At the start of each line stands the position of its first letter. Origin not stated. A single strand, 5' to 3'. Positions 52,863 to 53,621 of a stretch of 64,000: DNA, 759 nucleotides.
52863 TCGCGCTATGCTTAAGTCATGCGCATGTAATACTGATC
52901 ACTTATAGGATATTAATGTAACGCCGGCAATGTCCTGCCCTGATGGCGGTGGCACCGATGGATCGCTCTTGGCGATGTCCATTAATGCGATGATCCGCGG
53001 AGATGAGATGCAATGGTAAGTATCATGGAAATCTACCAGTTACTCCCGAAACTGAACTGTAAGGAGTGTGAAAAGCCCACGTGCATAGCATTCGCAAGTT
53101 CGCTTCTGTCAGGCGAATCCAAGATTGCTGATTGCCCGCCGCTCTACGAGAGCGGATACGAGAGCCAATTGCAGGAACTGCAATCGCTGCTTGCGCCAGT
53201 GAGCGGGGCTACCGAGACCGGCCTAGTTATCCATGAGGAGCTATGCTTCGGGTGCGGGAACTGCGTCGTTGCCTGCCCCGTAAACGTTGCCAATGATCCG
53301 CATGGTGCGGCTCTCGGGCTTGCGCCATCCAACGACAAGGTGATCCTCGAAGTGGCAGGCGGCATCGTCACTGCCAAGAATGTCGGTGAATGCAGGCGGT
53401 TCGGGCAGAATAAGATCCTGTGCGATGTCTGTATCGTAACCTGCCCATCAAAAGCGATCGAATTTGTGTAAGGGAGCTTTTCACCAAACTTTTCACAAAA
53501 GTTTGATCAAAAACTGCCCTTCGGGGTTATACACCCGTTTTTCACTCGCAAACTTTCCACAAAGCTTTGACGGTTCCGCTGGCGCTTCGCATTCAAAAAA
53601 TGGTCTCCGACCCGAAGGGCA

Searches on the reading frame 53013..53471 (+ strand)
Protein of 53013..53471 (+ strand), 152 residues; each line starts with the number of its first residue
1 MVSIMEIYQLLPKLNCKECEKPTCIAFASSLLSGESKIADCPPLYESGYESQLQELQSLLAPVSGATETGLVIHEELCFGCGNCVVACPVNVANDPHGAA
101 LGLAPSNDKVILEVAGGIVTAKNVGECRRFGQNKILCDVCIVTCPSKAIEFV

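Call 16: search_protein_families(library=pfam, proteins=[window:53013-53471:+])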
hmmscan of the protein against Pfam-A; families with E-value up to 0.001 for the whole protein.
window:53013-53471:+ (152 aa): 8 families
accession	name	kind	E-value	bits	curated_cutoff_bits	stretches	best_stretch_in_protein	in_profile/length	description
PF04060.18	FeS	-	8.2e-12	45.1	23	1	11-43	1-33/33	Putative Fe-S cluster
PF00037.32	Fer4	-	5.8e-08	32.7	21.1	1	72-92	2-22/24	4Fe-4S binding domain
PF12838.12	Fer4_7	-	4e-07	30.8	27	1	16-92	5-52/52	4Fe-4S dicluster domain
PF13237.11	Fer4_10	-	5.9e-06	26.6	25.5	1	72-145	3-53/53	4Fe-4S dicluster domain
PF25160.1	LdpA_Fe-S-bd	-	2.8e-05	24.2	27.6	1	69-92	21-42/49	LdpA Fe-S cluster-binding domain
PF12797.12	Fer4_2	-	3.6e-05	23.9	24.5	1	72-90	4-22/22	4Fe-4S binding domain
PF14697.11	Fer4_21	-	0.00025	21.5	35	1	67-90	30-53/59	4Fe-4S dicluster domain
PF12800.12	Fer4_4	-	0.00038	21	24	1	76-90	2-16/17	4Fe-4S binding domain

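Call 22: find_homologous_proteins(query=window:53013-53468:+, max_evalue=1e-10)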
Query window:53013-53468:+ (152 aa): 195 proteins with E <= 1e-10 among 224 candidates; the best 120 are listed.
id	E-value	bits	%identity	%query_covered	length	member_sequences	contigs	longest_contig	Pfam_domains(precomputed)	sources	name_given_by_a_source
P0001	5.1e-88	311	92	100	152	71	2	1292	PF12797.13,PF04060.19,PF00037.33,PF13237.12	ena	-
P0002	1.4e-82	293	83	100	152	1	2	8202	PF04060.19,PF00037.33,PF12838.13,PF13237.12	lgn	-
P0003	4.0e-82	292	85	100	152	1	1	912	PF12797.13,PF04060.19,PF00037.33,PF12838.13,PF13237.12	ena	-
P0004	1.2e-80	287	82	100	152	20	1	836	PF04060.19,PF00037.33,PF12838.13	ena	-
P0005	3.9e-80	285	83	100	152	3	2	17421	PF12797.13,PF04060.19,PF00037.33,PF12838.13,PF13237.12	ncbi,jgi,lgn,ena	-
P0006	1.0e-79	284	82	100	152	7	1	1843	PF04060.19,PF00037.33,PF12838.13,PF13237.12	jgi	-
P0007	1.1e-79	284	84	100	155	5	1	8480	PF04060.19,PF00037.33,PF12838.13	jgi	-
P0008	2.2e-79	283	80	100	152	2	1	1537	PF04060.19,PF00037.33,PF12838.13,PF13237.12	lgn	-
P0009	2.3e-79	283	83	100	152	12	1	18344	PF12797.13,PF04060.19,PF00037.33,PF12838.13,PF13237.12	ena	-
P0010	3.1e-79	282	82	100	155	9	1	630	PF12797.13,PF04060.19,PF00037.33,PF12838.13,PF13237.12,PF13187.12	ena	-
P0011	8.4e-79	281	80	100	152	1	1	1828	PF04060.19,PF12838.13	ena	-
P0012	3.9e-78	279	79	99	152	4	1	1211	PF04060.19,PF00037.33,PF12838.13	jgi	-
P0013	4.9e-73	262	94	83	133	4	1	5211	PF12797.13,PF04060.19,PF00037.33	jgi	-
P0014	4.6e-66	239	67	100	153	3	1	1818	PF12797.13,PF04060.19,PF12837.13,PF00037.33,PF12838.13,PF13237.12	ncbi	ncbi:MAG: (Fe-S)-binding protein [Methanosarcinales archaeon]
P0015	1.9e-64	234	65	100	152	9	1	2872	PF14697.12,PF12797.13,PF04060.19,PF00037.33,PF12838.13,PF25160.2,PF13237.12,PF13187.12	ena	-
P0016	4.5e-63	230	64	100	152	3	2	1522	PF14697.12,PF12797.13,PF04060.19,PF12837.13,PF00037.33,PF12838.13,PF25160.2,PF13237.12,PF12800.13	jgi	jgi:4Fe-4S ferredoxin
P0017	1.0e-61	225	67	100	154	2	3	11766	PF12797.13,PF04060.19,PF00037.33,PF12838.13,PF25160.2,PF13237.12,PF13187.12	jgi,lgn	jgi:4Fe-4S ferredoxin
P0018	1.0e-61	225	65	100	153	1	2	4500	PF12797.13,PF04060.19,PF00037.33,PF12838.13,PF25160.2,PF13237.12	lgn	-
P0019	1.7e-61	225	65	100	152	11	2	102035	PF12797.13,PF04060.19,PF00037.33,PF12838.13,PF25160.2,PF13237.12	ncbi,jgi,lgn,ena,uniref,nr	ncbi:MAG: 4Fe-4S binding protein [Methanothrix sp.]|uniref:(Fe-S)-binding protein n=1 Tax=Methanothr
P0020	2.5e-61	224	64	100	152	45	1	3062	PF14697.12,PF12797.13,PF04060.19,PF00037.33,PF12838.13,PF25160.2,PF13237.12,PF13183.12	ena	-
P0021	6.0e-61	223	63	100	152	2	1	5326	PF14697.12,PF12797.13,PF04060.19,PF00037.33,PF12838.13,PF25160.2,PF13237.12,PF13187.12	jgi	-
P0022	9.1e-61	222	64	100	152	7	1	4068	PF12797.13,PF04060.19,PF00037.33,PF12838.13,PF25160.2,PF13237.12,PF13187.12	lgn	-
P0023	1.5e-60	221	68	100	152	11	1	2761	PF12797.13,PF04060.19,PF12837.13,PF00037.33,PF12838.13,PF13237.12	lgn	-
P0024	1.7e-60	221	66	100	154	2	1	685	PF12797.13,PF04060.19,PF00037.33,PF12838.13,PF25160.2,PF13237.12,PF13183.12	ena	-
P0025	2.9e-60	221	63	100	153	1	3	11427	PF04060.19,PF00037.33,PF12838.13,PF25160.2,PF13237.12,PF13183.12,PF13187.12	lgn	-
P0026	4.0e-60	220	66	100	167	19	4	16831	PF12797.13,PF04060.19,PF00037.33,PF12838.13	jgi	jgi:4Fe-4S ferredoxin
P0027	5.1e-60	220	66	100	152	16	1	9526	PF12797.13,PF04060.19,PF00037.33,PF12838.13,PF25160.2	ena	-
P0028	5.6e-60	220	63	100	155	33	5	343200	PF14697.12,PF12797.13,PF04060.19,PF12837.13,PF00037.33,PF12838.13,PF25160.2,PF13237.12,PF13187.12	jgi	jgi:4Fe-4S ferredoxin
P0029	7.3e-60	219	63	100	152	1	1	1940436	PF12797.13,PF04060.19,PF12837.13,PF00037.33,PF12838.13,PF13237.12,PF13183.12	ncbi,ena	-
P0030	7.9e-60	219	61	100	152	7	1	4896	PF14697.12,PF12797.13,PF04060.19,PF12837.13,PF00037.33,PF12838.13,PF13237.12,PF13183.12,PF13187.12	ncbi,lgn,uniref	ncbi:MAG: (Fe-S)-binding protein [Methanohalobium sp.]|uniref:(Fe-S)-binding protein n=1 Tax=Methano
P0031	1.0e-59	219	63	100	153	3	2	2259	PF12797.13,PF04060.19,PF00037.33,PF12838.13,PF25160.2,PF13237.12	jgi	-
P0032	7.3e-59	216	63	100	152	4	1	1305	PF12797.13,PF04060.19,PF12837.13,PF00037.33,PF12838.13,PF13237.12,PF13183.12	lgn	-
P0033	8.0e-59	216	64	100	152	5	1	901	PF12797.13,PF04060.19,PF00037.33,PF12838.13,PF13237.12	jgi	jgi:4Fe-4S ferredoxin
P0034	8.8e-59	216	64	100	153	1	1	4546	PF12797.13,PF04060.19,PF00037.33,PF12838.13,PF25160.2,PF13237.12,PF13187.12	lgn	-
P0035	1.6e-58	215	61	100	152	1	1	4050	PF12797.13,PF04060.19,PF12837.13,PF00037.33,PF12838.13,PF13237.12,PF13183.12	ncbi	-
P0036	1.6e-58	215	63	100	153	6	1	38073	PF12797.13,PF04060.19,PF12837.13,PF00037.33,PF12838.13,PF13237.12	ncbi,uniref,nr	ncbi:(Fe-S)-binding protein [Methanolobus psychrotolerans]|uniref:(Fe-S)-binding protein n=1 Tax=Met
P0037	1.9e-58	215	62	100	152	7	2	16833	PF12797.13,PF04060.19,PF12837.13,PF00037.33,PF12838.13,PF13237.12,PF13183.12,PF13187.12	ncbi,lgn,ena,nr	ncbi:MAG: 4Fe-4S binding protein [Methanosarcinaceae archaeon]|nr:4Fe-4S binding protein [Methanosar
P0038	2.4e-58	214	63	100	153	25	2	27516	PF14697.12,PF12797.13,PF04060.19,PF00037.33,PF12838.13,PF13237.12,PF13183.12,PF13187.12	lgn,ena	-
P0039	3.1e-58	214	63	100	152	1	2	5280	PF12797.13,PF04060.19,PF12837.13,PF00037.33,PF12838.13,PF13237.12,PF13183.12,PF13187.12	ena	-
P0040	3.2e-58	214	62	100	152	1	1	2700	PF12797.13,PF04060.19,PF00037.33,PF12838.13,PF13237.12,PF13187.12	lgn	-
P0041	6.8e-58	213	64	97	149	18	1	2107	PF14697.12,PF12797.13,PF04060.19,PF12837.13,PF00037.33,PF12838.13,PF13459.12,PF13237.12,PF13183.12,PF13187.12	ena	-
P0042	7.6e-58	213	61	100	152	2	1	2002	PF12797.13,PF04060.19,PF00037.33,PF12838.13,PF13237.12,PF13183.12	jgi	jgi:4Fe-4S ferredoxin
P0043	8.3e-58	213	63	100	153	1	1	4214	PF14697.12,PF12797.13,PF04060.19,PF00037.33,PF12838.13,PF13237.12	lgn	-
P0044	1.7e-57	212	61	100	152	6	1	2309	PF12797.13,PF04060.19,PF12837.13,PF00037.33,PF12838.13,PF13183.12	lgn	-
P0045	1.7e-57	212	61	100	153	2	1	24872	PF04060.19,PF00037.33,PF12838.13,PF13237.12,PF13183.12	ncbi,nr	ncbi:MAG: (Fe-S)-binding protein [Halobacteriota archaeon]|nr:(Fe-S)-binding protein [Halobacteriota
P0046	1.9e-57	211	64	97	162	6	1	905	PF14697.12,PF04060.19,PF00037.33,PF12838.13,PF13237.12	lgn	-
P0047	2.0e-57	211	61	100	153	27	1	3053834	PF12797.13,PF04060.19,PF00037.33,PF12838.13,PF13237.12,PF13183.12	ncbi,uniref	ncbi:(Fe-S)-binding protein [Methanolobus sp. ZRKC5]|uniref:(Fe-S)-binding protein n=1 Tax=Methanolo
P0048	2.1e-57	211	65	100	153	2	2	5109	PF12797.13,PF04060.19,PF00037.33,PF12838.13,PF13237.12,PF13183.12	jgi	jgi:4Fe-4S ferredoxin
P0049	2.3e-57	211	62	100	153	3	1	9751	PF12797.13,PF04060.19,PF00037.33,PF12838.13,PF25160.2,PF13237.12,PF13187.12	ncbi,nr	ncbi:MAG: tRNA CCA-pyrophosphorylase [Methanosarcinales archaeon]|nr:tRNA CCA-pyrophosphorylase [Met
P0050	2.3e-57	211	65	100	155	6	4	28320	PF12797.13,PF04060.19,PF00037.33,PF12838.13,PF25160.2,PF13237.12,PF13183.12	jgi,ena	-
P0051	2.4e-57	211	60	100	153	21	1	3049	PF14697.12,PF04060.19,PF00037.33,PF12838.13,PF13237.12,PF13187.12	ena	-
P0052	3.6e-57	211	61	100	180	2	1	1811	PF12797.13,PF04060.19,PF00037.33,PF12838.13,PF13237.12,PF13187.12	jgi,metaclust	metaclust:\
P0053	5.1e-57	210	63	100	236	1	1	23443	PF04060.19,PF00037.33,PF12838.13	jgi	jgi:4Fe-4S ferredoxin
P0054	5.6e-57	210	62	100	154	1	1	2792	PF04060.19,PF00037.33,PF12838.13,PF25160.2,PF13237.12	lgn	-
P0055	7.6e-57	209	60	100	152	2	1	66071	PF12797.13,PF04060.19,PF00037.33,PF12838.13,PF13237.12,PF13183.12,PF13187.12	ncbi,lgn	-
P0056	1.4e-56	209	61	100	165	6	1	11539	PF12797.13,PF04060.19,PF00037.33,PF12838.13,PF13237.12,PF13187.12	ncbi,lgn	-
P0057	2.3e-56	208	63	100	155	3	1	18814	PF04060.19,PF00037.33,PF25160.2,PF13237.12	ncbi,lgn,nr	ncbi:MAG: (Fe-S)-binding protein [Methanosarcinaceae archaeon]|nr:(Fe-S)-binding protein [Methanosar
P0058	2.3e-56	208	61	100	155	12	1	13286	PF12797.13,PF04060.19,PF00037.33,PF12838.13,PF25160.2,PF13237.12,PF13183.12,PF13187.12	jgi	-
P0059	2.4e-56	208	62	100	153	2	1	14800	PF14697.12,PF12797.13,PF04060.19,PF00037.33,PF12838.13,PF13237.12,PF13183.12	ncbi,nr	ncbi:MAG: (Fe-S)-binding protein [ANME-2 cluster archaeon]|nr:(Fe-S)-binding protein [ANME-2 cluster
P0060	2.6e-56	208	61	100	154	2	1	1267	PF04060.19,PF00037.33,PF12838.13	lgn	-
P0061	2.7e-56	208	63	100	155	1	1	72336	PF12797.13,PF04060.19,PF00037.33,PF12838.13,PF25160.2,PF13237.12,PF13187.12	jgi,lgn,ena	-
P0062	2.8e-56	208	61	100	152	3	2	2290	PF04060.19,PF00037.33,PF12838.13,PF13237.12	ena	-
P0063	3.3e-56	207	61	100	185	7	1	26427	PF04060.19,PF00037.33,PF12838.13,PF13237.12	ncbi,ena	-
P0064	3.5e-56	207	64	100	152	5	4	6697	PF12797.13,PF04060.19,PF00037.33,PF12838.13,PF13237.12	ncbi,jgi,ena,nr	ncbi:MAG: 4Fe-4S binding protein [Methanotrichaceae archaeon]|jgi:4Fe-4S ferredoxin|nr:4Fe-4S bindin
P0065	4.8e-56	207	61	100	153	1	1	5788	PF12797.13,PF04060.19,PF00037.33,PF12838.13,PF13237.12,PF13183.12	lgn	-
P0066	5.2e-56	207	61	100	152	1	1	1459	PF12797.13,PF04060.19,PF00037.33,PF12838.13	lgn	-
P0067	5.9e-56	207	59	100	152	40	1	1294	PF14697.12,PF12797.13,PF04060.19,PF12837.13,PF00037.33,PF12838.13,PF25160.2,PF13183.12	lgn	-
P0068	8.8e-56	206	62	100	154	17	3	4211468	PF04060.19,PF00037.33,PF12838.13,PF13237.12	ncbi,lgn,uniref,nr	ncbi:Tungsten-containing formylmethanofuran dehydrogenase 2 subunit G [Methanosarcina sp. MTP4]|unir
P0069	9.7e-56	206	62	100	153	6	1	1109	PF12797.13,PF04060.19,PF00037.33,PF12838.13,PF25160.2,PF13237.12,PF13183.12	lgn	-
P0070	1.5e-55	205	58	100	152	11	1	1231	PF12797.13,PF04060.19,PF00037.33,PF12838.13,PF13237.12,PF13183.12,PF13187.12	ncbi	-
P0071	1.6e-55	205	61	100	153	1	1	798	PF12797.13,PF04060.19,PF00037.33,PF13237.12,PF13187.12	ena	-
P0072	1.6e-55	205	59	100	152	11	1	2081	PF12797.13,PF04060.19,PF00037.33,PF12838.13,PF13237.12,PF13187.12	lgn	-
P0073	1.6e-55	205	60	100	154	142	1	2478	PF04060.19,PF00037.33,PF12838.13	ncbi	-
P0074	1.8e-55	205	60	99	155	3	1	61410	PF12797.13,PF04060.19,PF12837.13,PF00037.33,PF12838.13,PF13237.12,PF13183.12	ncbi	-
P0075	2.5e-55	205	62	100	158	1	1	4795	PF12797.13,PF04060.19,PF00037.33,PF12838.13,PF13183.12,PF13187.12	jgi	jgi:4Fe-4S ferredoxin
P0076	2.8e-55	204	58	100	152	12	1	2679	PF12797.13,PF04060.19,PF00037.33,PF12838.13,PF13237.12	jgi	jgi:4Fe-4S ferredoxin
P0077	3.8e-55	204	61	100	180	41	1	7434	PF12797.13,PF04060.19,PF00037.33,PF12838.13,PF13237.12,PF13183.12,PF13187.12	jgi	jgi:4Fe-4S ferredoxin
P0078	4.2e-55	204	59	100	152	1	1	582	PF12797.13,PF04060.19,PF00037.33,PF12838.13,PF13237.12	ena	-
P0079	4.2e-55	204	59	100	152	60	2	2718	PF14697.12,PF12797.13,PF04060.19,PF12837.13,PF00037.33,PF12838.13,PF13237.12,PF13183.12,PF12800.13,PF13187.12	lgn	-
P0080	4.4e-55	204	62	100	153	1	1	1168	PF12797.13,PF04060.19,PF00037.33,PF12838.13,PF13237.12,PF13183.12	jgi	jgi:4Fe-4S ferredoxin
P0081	4.5e-55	204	59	100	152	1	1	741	PF12797.13,PF04060.19,PF00037.33,PF12838.13,PF13237.12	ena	-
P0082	4.5e-55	204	60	100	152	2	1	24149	PF12797.13,PF04060.19,PF00037.33,PF12838.13,PF13237.12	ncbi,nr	ncbi:MAG: 4Fe-4S binding protein [Candidatus Methanoperedens sp.]|nr:4Fe-4S binding protein [Candida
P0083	4.6e-55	204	58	100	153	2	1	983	PF14697.12,PF04060.19,PF00037.33,PF13237.12,PF13187.12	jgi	jgi:4Fe-4S ferredoxin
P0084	4.7e-55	204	60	100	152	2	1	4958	PF12797.13,PF04060.19,PF00037.33,PF12838.13,PF13237.12,PF13187.12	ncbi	-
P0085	4.9e-55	204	61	99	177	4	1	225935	PF12797.13,PF04060.19,PF12837.13,PF00037.33,PF12838.13,PF13237.12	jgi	-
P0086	5.1e-55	204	61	100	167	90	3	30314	PF04060.19,PF00037.33,PF13237.12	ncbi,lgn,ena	-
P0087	6.9e-55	203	59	100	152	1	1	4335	PF12797.13,PF04060.19,PF00037.33,PF12838.13,PF13237.12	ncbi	-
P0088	7.1e-55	203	59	100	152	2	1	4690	PF12797.13,PF04060.19,PF00037.33,PF12838.13,PF13237.12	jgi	-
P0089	7.2e-55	203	57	100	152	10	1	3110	PF12797.13,PF04060.19,PF00037.33,PF12838.13,PF13237.12,PF13187.12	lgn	-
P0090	7.6e-55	203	61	100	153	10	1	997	PF12797.13,PF04060.19,PF00037.33,PF12838.13,PF13237.12,PF13183.12,PF13187.12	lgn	-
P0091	8.7e-55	203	62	100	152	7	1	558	PF12797.13,PF04060.19,PF00037.33,PF12838.13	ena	-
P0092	9.0e-55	203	63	97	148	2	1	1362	PF12797.13,PF04060.19,PF00037.33,PF12838.13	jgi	jgi:4Fe-4S ferredoxin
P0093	1.1e-54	202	59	100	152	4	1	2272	PF12797.13,PF04060.19,PF12837.13,PF00037.33,PF12838.13,PF13237.12,PF13183.12,PF13187.12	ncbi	-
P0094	1.1e-54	202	61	100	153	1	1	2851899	PF12797.13,PF04060.19,PF00037.33,PF12838.13,PF13237.12,PF13183.12,PF13187.12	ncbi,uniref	ncbi:(Fe-S)-binding protein [Methanolobus sp. WCC4]|uniref:(Fe-S)-binding protein n=1 Tax=Methanolob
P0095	1.2e-54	202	58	100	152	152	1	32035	PF12797.13,PF04060.19,PF00037.33,PF12838.13,PF13237.12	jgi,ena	jgi:4Fe-4S ferredoxin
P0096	1.3e-54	202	63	97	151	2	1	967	PF04060.19,PF00037.33,PF25160.2,PF13237.12,PF13183.12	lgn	-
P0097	1.3e-54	202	61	100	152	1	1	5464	PF12797.13,PF04060.19,PF12837.13,PF00037.33,PF13484.12,PF12838.13,PF13237.12,PF12800.13,PF13187.12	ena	-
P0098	1.4e-54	202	59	100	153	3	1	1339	PF14697.12,PF12797.13,PF04060.19,PF00037.33,PF12838.13,PF13237.12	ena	-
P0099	1.5e-54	202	62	100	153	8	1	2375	PF14697.12,PF12797.13,PF04060.19,PF12837.13,PF00037.33,PF13484.12,PF12838.13,PF13237.12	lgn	-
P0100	1.6e-54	202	60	100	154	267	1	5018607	PF04060.19,PF00037.33,PF12838.13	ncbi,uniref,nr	ncbi:Tungsten-containing formylmethanofuran dehydrogenase 2 subunit G [Methanosarcina horonobensis H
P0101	1.9e-54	202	61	100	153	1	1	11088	PF12797.13,PF04060.19,PF00037.33,PF12838.13,PF13237.12,PF13183.12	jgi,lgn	jgi:4Fe-4S ferredoxin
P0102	2.0e-54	202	59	100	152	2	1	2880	PF12797.13,PF04060.19,PF00037.33,PF12838.13,PF13237.12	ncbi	-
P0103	2.2e-54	201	61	100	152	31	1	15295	PF12797.13,PF04060.19,PF00037.33,PF12838.13,PF13237.12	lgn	-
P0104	2.3e-54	201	58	100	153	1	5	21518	PF12797.13,PF04060.19,PF00037.33,PF12838.13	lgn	-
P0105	3.0e-54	201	59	100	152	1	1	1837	PF04060.19,PF00037.33,PF25160.2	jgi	-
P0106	3.0e-54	201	61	99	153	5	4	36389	PF12797.13,PF04060.19,PF00037.33,PF12838.13,PF13183.12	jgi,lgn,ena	-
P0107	3.2e-54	201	58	100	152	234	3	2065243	PF12797.13,PF04060.19,PF00037.33,PF12838.13,PF13237.12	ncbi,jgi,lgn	jgi:4Fe-4S ferredoxin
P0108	3.8e-54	201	59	100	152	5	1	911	PF12797.13,PF04060.19,PF00037.33,PF12838.13,PF13237.12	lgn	-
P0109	4.1e-54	201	61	100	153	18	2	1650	PF12797.13,PF04060.19,PF00037.33,PF12838.13,PF13237.12,PF13183.12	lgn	-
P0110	4.5e-54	200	61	100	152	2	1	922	PF12797.13,PF04060.19,PF00037.33,PF12838.13,PF13237.12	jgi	jgi:4Fe-4S ferredoxin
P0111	5.2e-54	200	59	100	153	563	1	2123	PF12797.13,PF04060.19,PF00037.33,PF12838.13,PF13237.12,PF13183.12,PF13187.12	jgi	jgi:4Fe-4S ferredoxin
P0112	7.0e-54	200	61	100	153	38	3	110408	PF12797.13,PF04060.19,PF12837.13,PF00037.33,PF12838.13,PF13237.12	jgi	jgi:4Fe-4S ferredoxin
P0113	9.6e-54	199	61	100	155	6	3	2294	PF12797.13,PF04060.19,PF00037.33,PF12838.13,PF25160.2,PF13237.12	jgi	-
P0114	1.3e-53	199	61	100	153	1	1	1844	PF12797.13,PF04060.19,PF00037.33,PF12838.13,PF25160.2,PF13237.12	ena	-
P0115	1.9e-53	198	60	100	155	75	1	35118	PF12797.13,PF04060.19,PF00037.33,PF12838.13,PF25160.2,PF13237.12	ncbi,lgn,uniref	ncbi:(Fe-S)-binding protein [Methanocrinis sp.]|uniref:(Fe-S)-binding protein n=1 Tax=Methanocrinis 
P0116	2.1e-53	198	61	100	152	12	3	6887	PF12797.13,PF04060.19,PF00037.33,PF12838.13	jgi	jgi:4Fe-4S ferredoxin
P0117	2.3e-53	198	59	100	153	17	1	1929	PF12797.13,PF04060.19,PF00037.33,PF12838.13,PF13237.12,PF13187.12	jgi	jgi:4Fe-4S ferredoxin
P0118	2.5e-53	198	62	100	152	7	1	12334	PF04060.19,PF00037.33,PF12838.13,PF13237.12,PF13183.12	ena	-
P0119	2.5e-53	198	61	100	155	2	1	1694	PF12797.13,PF04060.19,PF00037.33,PF12838.13,PF25160.2,PF13237.12,PF13187.12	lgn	-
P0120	2.5e-53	198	59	100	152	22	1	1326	PF12797.13,PF04060.19,PF00037.33,PF12838.13,PF13237.12,PF13187.12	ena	-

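Call 23: find_encoding_contigs(protein=P0002, flank=2500, max_places=4)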
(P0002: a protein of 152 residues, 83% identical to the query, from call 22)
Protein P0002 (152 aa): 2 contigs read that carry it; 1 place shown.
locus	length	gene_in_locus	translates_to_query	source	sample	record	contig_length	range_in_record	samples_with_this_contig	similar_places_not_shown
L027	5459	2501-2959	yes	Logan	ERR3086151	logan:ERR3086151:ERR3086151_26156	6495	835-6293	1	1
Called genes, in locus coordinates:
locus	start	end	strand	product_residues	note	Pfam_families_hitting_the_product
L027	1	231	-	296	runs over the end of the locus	PF03116:NQR2_RnfD_RnfE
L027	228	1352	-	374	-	PF13375:RnfC_N, PF01512:Complex1_51K, PF10531:SLBB, PF00037:Fer4 (faint), PF12838:Fer4_7, PF13183:Fer4_8 (weak), PF13534:Fer4_17 (weak)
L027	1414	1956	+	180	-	PF12172:zf-ChsH2, PF01796:OB_ChsH2_C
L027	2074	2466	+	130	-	-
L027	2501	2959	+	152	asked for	PF04060:FeS, PF12838:Fer4_7 (faint), PF00037:Fer4 (weak), PF13237:Fer4_10 (weak)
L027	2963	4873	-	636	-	PF07650:KH_2 (faint), PF17214:KH_TffA, PF00753:Lactamase_B, PF16661:Lactamase_B_6, PF23023:Anti-Pycsar_Apyc1 (faint), PF12706:Lactamase_B_2, PF10996:Beta-Casp, PF07521:RMMBL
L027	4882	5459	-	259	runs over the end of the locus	?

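Call 24: find_encoding_contigs(protein=P0005, flank=2500, max_places=4)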
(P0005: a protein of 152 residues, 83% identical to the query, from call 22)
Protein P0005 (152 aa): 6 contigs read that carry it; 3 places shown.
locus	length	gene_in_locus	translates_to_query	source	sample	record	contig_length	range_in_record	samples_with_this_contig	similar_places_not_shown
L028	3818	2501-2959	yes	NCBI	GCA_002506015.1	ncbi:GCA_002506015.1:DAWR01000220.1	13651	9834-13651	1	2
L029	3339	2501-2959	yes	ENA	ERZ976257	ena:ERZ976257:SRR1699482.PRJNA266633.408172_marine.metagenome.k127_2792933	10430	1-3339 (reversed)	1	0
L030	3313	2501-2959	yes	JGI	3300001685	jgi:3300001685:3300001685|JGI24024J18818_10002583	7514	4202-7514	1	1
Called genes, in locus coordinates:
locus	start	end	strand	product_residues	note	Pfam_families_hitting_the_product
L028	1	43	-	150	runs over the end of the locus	PF27343:MJ0207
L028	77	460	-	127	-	PF12675:DUF3795 (weak)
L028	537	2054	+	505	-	PF02254:TrkA_N, PF02558:ApbA (weak), PF03435:Sacchrp_dh_NADP (weak), PF01368:DHH, PF02272:DHHA1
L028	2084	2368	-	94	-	PF05854:MC1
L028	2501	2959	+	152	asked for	PF12797:Fer4_2 (faint), PF12838:Fer4_7 (faint), PF04060:FeS, PF00037:Fer4 (weak), PF13237:Fer4_10 (weak)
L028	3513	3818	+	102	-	?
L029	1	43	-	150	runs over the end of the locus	PF27343:MJ0207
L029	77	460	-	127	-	PF12675:DUF3795 (weak)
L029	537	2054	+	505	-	PF02254:TrkA_N, PF02558:ApbA (weak), PF03435:Sacchrp_dh_NADP (weak), PF01368:DHH, PF02272:DHHA1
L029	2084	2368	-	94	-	PF05854:MC1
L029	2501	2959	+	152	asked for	PF12797:Fer4_2 (faint), PF12838:Fer4_7 (faint), PF04060:FeS, PF00037:Fer4 (weak), PF13237:Fer4_10 (weak)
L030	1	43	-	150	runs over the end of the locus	PF27343:MJ0207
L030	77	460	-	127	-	PF12675:DUF3795 (weak)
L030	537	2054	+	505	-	PF02254:TrkA_N, PF02558:ApbA (weak), PF03435:Sacchrp_dh_NADP (weak), PF01368:DHH, PF02272:DHHA1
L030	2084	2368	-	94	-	PF05854:MC1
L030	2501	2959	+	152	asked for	PF12797:Fer4_2 (faint), PF12838:Fer4_7 (faint), PF04060:FeS, PF00037:Fer4 (weak), PF13237:Fer4_10 (weak)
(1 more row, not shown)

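Call 25: find_encoding_contigs(protein=P0007, flank=2500, max_places=4)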
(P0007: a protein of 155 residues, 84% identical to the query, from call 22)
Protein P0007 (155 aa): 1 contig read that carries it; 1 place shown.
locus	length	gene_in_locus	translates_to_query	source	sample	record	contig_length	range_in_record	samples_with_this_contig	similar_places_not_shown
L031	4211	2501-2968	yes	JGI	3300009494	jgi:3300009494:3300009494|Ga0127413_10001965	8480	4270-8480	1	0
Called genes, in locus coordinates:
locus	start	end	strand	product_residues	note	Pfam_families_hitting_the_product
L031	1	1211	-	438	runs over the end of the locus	PF03599:CdhD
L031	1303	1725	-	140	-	PF04472:SepF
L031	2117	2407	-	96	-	PF05854:MC1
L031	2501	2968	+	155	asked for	PF12838:Fer4_7 (faint), PF04060:FeS, PF00037:Fer4 (weak)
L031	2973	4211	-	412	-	?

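Call 26: find_encoding_contigs(protein=P0009, flank=2500, max_places=4)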
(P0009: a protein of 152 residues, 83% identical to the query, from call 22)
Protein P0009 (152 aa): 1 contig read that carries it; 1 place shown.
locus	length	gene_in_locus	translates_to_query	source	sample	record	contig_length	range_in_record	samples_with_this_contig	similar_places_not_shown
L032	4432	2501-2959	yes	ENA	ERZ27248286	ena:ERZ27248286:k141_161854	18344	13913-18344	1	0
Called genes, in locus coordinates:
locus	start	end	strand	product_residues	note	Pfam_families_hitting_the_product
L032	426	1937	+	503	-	PF01266:DAO (faint), PF01370:Epimerase (weak), PF02254:TrkA_N, PF01368:DHH, PF02272:DHHA1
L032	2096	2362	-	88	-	PF05854:MC1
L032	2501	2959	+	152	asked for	PF12797:Fer4_2 (faint), PF04060:FeS, PF12838:Fer4_7 (faint), PF00037:Fer4 (weak), PF13237:Fer4_10 (weak)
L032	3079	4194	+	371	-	PF01896:DNA_primase_S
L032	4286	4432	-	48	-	?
